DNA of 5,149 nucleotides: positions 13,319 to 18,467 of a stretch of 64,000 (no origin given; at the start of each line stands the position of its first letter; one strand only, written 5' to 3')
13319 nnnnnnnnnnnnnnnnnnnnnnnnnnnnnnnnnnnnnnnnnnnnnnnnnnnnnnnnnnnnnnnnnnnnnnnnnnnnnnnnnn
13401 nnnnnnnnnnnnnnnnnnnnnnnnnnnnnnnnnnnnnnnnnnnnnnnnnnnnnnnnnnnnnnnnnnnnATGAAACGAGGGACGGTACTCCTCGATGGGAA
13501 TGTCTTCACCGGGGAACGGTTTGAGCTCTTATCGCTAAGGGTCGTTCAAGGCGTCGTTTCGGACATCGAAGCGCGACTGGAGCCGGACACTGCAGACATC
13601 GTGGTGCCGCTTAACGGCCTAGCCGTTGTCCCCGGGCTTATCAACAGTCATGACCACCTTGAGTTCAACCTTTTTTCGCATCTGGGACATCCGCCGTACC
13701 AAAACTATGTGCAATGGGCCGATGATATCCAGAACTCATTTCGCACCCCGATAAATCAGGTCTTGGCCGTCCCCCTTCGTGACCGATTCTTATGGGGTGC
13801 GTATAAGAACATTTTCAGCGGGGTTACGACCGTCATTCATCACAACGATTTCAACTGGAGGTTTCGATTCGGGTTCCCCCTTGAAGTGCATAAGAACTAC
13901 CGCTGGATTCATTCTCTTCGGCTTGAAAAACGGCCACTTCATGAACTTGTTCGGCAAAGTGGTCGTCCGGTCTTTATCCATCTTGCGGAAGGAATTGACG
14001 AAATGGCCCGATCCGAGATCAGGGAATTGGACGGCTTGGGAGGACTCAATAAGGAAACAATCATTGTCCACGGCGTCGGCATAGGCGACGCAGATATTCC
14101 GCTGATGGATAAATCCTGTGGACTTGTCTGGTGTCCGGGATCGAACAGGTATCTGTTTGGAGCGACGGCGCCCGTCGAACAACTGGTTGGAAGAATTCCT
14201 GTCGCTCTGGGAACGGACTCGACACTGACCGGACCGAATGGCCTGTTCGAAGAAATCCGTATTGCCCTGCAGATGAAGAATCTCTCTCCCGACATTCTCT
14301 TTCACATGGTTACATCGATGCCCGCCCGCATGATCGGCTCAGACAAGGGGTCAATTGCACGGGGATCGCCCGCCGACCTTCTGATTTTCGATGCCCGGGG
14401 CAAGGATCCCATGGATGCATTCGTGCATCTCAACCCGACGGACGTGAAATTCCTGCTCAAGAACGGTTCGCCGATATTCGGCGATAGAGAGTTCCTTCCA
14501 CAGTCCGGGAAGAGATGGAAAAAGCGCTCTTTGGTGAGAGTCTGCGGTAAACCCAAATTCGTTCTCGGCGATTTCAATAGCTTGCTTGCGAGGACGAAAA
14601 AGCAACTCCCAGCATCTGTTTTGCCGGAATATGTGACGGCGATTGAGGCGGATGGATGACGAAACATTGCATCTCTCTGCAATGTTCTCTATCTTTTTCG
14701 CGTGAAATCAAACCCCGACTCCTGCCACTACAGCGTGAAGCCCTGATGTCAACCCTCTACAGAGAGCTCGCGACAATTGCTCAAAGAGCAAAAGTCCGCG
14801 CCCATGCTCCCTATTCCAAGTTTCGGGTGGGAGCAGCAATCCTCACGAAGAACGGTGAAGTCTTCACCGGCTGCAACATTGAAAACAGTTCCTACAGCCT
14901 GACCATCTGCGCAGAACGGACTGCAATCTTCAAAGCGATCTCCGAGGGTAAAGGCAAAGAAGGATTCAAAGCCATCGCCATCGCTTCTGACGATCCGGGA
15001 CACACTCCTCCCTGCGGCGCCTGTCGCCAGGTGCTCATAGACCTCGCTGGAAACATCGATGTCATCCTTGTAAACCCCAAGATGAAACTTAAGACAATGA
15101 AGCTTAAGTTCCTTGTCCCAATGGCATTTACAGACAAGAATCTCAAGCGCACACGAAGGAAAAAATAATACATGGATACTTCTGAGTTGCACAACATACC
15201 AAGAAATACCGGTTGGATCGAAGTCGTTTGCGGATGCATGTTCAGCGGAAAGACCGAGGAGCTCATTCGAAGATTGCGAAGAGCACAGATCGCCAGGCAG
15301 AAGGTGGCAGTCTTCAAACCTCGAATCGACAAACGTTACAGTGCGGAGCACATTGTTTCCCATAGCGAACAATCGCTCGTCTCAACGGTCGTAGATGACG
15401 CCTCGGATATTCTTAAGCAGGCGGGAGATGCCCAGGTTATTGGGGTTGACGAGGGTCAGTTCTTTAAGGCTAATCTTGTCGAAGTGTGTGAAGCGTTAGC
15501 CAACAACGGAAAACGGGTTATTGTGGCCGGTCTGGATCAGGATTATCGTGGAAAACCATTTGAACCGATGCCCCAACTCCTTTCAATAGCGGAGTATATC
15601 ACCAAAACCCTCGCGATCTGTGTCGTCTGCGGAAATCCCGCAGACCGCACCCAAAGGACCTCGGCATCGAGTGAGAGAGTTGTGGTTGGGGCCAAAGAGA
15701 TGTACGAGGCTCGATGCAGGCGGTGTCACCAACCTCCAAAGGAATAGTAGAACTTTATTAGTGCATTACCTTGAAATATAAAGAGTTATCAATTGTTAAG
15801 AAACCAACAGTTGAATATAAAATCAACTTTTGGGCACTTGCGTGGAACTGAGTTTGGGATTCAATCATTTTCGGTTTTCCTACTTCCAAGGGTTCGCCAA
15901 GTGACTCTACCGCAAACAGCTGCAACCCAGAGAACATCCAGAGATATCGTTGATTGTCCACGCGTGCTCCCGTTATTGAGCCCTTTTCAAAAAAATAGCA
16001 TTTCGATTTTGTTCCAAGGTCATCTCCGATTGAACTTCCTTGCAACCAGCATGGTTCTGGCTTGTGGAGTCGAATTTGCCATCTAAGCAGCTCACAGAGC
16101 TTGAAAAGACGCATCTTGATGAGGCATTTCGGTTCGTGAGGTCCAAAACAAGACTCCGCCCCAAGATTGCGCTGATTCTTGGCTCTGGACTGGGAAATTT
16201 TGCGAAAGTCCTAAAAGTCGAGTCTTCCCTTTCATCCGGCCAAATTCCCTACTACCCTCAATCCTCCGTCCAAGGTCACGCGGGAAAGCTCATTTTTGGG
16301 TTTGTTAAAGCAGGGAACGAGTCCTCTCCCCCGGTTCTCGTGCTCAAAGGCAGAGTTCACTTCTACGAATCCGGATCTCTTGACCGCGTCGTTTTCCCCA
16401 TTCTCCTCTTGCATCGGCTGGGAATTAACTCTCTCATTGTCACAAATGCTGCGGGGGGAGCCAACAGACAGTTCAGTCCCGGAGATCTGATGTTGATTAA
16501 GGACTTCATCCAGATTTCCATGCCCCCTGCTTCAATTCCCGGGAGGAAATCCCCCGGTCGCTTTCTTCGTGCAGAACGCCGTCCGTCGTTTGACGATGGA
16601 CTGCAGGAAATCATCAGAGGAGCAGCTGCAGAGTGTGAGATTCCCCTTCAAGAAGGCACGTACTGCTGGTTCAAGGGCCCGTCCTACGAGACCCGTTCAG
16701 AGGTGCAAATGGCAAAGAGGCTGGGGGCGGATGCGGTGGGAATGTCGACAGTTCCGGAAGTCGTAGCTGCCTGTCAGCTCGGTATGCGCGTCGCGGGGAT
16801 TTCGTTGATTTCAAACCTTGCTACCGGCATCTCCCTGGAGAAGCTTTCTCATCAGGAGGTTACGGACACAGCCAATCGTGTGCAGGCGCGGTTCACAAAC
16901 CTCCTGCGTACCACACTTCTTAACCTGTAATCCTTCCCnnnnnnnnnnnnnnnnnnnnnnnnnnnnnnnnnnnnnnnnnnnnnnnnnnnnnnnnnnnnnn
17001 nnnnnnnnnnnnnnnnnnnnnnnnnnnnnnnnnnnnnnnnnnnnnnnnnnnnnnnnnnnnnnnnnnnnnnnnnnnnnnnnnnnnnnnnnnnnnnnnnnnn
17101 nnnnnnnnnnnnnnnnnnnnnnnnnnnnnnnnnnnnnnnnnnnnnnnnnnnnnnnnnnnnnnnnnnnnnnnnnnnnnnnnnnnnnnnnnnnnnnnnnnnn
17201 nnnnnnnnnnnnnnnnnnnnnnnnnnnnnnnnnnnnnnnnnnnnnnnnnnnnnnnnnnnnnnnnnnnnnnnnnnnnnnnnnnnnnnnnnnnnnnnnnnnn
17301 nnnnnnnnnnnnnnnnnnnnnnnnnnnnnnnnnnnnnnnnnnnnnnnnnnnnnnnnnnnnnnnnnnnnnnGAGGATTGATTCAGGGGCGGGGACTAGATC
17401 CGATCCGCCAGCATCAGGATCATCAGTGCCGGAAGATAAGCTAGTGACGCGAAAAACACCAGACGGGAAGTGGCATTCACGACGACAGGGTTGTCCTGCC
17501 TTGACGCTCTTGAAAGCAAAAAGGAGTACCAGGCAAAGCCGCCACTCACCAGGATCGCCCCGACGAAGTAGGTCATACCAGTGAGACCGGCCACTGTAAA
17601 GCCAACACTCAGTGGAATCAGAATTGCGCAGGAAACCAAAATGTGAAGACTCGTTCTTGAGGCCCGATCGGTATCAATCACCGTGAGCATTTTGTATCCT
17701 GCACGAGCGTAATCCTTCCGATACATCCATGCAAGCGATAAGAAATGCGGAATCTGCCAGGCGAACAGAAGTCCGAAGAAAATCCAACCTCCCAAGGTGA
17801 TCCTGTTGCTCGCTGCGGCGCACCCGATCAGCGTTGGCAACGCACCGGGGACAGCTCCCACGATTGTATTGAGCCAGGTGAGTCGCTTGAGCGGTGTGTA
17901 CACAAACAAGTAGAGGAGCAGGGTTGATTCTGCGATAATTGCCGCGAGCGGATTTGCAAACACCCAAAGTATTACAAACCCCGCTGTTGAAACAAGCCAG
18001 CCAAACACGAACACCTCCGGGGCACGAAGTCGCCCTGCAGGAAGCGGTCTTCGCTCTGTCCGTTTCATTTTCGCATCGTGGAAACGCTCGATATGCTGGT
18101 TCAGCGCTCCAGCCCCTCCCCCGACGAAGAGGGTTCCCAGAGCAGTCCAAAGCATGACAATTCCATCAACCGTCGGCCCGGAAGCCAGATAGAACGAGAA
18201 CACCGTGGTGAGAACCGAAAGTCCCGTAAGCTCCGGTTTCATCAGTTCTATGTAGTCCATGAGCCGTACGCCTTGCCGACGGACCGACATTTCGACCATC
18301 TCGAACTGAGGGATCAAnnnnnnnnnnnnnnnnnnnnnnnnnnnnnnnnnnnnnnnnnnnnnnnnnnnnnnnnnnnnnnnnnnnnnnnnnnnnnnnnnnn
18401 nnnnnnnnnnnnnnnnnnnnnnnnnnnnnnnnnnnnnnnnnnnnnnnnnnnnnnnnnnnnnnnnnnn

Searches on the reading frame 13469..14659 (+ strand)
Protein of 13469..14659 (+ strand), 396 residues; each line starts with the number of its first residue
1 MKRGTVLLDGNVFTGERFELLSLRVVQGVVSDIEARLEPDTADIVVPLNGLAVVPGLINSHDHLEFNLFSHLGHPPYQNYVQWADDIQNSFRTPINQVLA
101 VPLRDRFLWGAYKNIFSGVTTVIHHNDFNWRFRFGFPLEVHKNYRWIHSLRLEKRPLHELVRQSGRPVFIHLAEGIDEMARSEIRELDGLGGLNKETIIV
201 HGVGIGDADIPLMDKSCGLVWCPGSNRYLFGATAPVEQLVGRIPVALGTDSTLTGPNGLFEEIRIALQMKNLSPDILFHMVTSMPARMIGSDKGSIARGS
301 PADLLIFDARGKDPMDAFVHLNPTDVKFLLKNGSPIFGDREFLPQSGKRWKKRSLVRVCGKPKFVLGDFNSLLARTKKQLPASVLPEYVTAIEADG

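Call 7: search_protein_families(library=pfam, proteins=[window:13469-14659:+], max_evalue=0.01)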
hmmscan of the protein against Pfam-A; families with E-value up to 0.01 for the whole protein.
window:13469-14659:+ (396 aa): 2 families
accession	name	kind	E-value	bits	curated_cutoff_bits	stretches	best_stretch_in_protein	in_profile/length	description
PF01979.26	Amidohydro_1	-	1.3e-20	74.4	25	1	160-333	143-342/345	Amidohydrolase family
PF07969.17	Amidohydro_3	-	2.5e-08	34.3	29.7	1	264-317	399-451/472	Amidohydrolase family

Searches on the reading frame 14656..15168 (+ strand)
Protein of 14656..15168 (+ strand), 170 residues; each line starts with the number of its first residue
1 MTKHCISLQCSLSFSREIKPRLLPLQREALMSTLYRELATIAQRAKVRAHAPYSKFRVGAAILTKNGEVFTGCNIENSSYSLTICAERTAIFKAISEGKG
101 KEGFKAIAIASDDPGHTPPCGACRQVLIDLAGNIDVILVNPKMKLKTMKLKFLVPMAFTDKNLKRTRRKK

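Call 7: search_protein_families(library=pfam, proteins=[window:14656-15168:+], max_evalue=0.01)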
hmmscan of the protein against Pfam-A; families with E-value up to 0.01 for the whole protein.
window:14656-15168:+ (170 aa): 3 families
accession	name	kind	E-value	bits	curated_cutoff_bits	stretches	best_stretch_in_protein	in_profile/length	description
PF00383.29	dCMP_cyt_deam_1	-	4e-19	68.8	25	1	36-130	5-93/102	Cytidine and deoxycytidylate deaminase zinc-binding region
PF08211.18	dCMP_cyt_deam_2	-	1.2e-09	38.9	25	1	35-108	41-114/130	Cytidine and deoxycytidylate deaminase zinc-binding region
PF14421.12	LmjF365940-deam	-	0.00075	19.7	27.1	0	66-96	58-88/218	LmjF365940 subfamily CDD/CDA-like deaminase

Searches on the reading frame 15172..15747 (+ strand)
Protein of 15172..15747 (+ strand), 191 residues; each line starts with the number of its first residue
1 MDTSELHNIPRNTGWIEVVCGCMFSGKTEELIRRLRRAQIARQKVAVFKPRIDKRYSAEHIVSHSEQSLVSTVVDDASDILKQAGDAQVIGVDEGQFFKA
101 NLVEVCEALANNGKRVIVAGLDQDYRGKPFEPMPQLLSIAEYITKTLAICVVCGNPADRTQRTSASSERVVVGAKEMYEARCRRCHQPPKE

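Call 7: search_protein_families(library=pfam, proteins=[window:15172-15747:+], max_evalue=0.01)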
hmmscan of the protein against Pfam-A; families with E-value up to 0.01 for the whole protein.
window:15172-15747:+ (191 aa): 1 family
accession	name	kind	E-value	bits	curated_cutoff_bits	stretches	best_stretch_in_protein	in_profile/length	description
PF00265.24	TK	-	6.8e-55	186.1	20.6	1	14-186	1-176/176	Thymidine kinase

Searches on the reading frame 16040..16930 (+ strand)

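Call 7: search_protein_families(library=pfam, proteins=[window:16040-16930:+], max_evalue=0.01)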
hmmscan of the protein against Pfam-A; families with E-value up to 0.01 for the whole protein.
window:16040-16930:+ (296 aa): 1 family
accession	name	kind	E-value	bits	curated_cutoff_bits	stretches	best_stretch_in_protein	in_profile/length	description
PF01048.26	PNP_UDP_1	-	1.9e-45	155.5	25.1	1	42-292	1-231/233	Phosphorylase superfamily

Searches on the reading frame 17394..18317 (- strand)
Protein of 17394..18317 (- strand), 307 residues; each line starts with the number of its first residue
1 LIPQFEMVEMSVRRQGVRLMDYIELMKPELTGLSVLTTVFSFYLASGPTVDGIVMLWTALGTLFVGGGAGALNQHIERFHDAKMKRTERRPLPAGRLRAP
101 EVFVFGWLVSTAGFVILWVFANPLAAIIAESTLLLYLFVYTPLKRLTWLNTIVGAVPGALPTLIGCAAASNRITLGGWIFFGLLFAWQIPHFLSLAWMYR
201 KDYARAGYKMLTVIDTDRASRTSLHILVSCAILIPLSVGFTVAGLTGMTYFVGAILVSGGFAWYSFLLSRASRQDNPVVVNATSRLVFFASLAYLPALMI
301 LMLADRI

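Call 5: search_protein_families(library=pfam, proteins=[window:17394-18317:-], max_evalue=0.01)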
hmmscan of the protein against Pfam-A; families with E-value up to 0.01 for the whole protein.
window:17394-18317:- (307 aa): 1 family
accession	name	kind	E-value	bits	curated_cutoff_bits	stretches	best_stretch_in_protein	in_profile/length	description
PF01040.23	UbiA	-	2.4e-52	178.1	34.2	1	35-276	2-240/250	UbiA prenyltransferase family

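Call 6: search_protein_families(library=ncbifam, proteins=[window:17394-18317:-], max_evalue=0.01)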
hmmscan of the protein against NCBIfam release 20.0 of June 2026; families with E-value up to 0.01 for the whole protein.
window:17394-18317:- (307 aa): 15 families
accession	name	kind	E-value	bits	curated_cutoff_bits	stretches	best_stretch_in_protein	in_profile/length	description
TIGR01473.1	cyoE_ctaB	equivalog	3.9e-81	272.9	210.3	1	20-305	1-280/281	heme o synthase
NF003349.0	PRK04375.1-2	equivalog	2.5e-65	220.8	246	1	9-306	15-310/318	heme o synthase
NF003348.0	PRK04375.1-1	equivalog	2.8e-47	161.5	285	1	19-305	3-282/292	heme o synthase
TIGR01474.1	ubiA_proteo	equivalog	4.4e-14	52.6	275.45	1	27-260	12-243/282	4-hydroxybenzoate octaprenyltransferase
NF009524.0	PRK12886.1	equivalog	2.7e-11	43.4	387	1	19-274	8-258/291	prenyltransferase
TIGR01475.1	ubiA_other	subfamily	3.9e-11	42.9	180.8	1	19-180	2-163/282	UbiA-like polyprenyltransferase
NF009523.0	PRK12884.1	equivalog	5.6e-10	38.9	269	1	18-183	3-163/279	prenyltransferase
NF041585.1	MqnP_Cj_Hp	exception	4.8e-09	36.1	375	1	60-175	47-160/281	menaquinone biosynthesis prenyltransferase MqnP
NF041586.1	MqnP_DT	exception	3.9e-08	33.3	430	1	22-269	3-245/277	menaquinone biosynthesis prenyltransferase MqnP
NF009515.0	PRK12874.1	equivalog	9.1e-08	31.8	392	1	69-175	63-167/291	4-hydroxybenzoate polyprenyltransferase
NF009521.0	PRK12882.1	equivalog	9.9e-08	31.5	296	1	20-168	6-151/280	geranylgeranylglycerol-phosphate geranylgeranyltransferase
NF009517.0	PRK12876.1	equivalog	1.1e-06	28.3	419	1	69-151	62-143/300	prenyltransferase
NF005742.0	PRK07566.1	equivalog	1.2e-06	27.9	313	1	15-174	24-188/315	chlorophyll synthase ChlG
NF009514.0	PRK12873.1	equivalog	6.8e-06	25.6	246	1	18-189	9-181/297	4-hydroxybenzoate polyprenyltransferase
TIGR01476.1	chlor_syn_BchG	subfamily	4.3e-05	23.1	212.3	1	23-170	4-157/283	(bacterio)chlorophyll synthase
